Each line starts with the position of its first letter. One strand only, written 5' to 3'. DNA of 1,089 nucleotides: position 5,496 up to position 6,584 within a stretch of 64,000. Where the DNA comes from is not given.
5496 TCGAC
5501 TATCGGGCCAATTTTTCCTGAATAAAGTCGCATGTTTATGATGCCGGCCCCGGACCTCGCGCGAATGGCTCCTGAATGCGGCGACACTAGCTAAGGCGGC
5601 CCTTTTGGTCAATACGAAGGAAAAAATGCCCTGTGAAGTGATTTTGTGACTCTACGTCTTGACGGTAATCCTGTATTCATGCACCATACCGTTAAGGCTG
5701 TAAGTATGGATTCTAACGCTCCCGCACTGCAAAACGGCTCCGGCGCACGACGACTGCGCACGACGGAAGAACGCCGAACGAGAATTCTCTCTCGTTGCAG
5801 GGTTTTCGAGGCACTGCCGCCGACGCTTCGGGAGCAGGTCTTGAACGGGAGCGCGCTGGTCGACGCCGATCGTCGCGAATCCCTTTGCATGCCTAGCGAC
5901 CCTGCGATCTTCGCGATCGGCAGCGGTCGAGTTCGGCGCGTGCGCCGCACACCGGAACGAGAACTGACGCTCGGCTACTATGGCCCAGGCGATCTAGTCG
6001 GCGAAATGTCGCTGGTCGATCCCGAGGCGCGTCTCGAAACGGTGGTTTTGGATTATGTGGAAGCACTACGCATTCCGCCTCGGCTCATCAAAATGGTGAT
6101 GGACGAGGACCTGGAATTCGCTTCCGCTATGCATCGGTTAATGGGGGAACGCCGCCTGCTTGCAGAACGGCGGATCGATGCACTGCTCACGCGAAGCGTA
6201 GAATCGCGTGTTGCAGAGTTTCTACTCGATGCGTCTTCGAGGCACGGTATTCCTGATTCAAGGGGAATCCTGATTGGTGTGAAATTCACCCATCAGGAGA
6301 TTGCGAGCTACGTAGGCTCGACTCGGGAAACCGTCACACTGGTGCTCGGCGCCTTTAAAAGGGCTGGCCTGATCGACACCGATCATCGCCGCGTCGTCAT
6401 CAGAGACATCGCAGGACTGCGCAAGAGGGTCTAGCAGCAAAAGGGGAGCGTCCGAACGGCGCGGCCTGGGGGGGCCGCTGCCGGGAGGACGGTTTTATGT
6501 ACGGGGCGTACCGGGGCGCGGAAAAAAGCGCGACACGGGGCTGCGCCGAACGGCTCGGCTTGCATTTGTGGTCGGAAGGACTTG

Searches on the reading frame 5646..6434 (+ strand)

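Call 49: search_protein_families(library=pfam, proteins=[window:5646-6434:+], max_evalue=0.00001)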
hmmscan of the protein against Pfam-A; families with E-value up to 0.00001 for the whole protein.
window:5646-6434:+ (262 aa): 3 families
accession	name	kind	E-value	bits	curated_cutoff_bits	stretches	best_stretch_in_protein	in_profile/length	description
PF13545.12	HTH_Crp_2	-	4.5e-19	68.6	27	1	188-260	2-69/70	Crp-like helix-turn-helix domain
PF00325.26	Crp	-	3.9e-10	39.7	21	1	214-243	3-32/32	Bacterial regulatory proteins, crp family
PF00027.35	cNMP_binding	-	8.4e-10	38.9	27.5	1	76-154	6-88/89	Cyclic nucleotide-binding domain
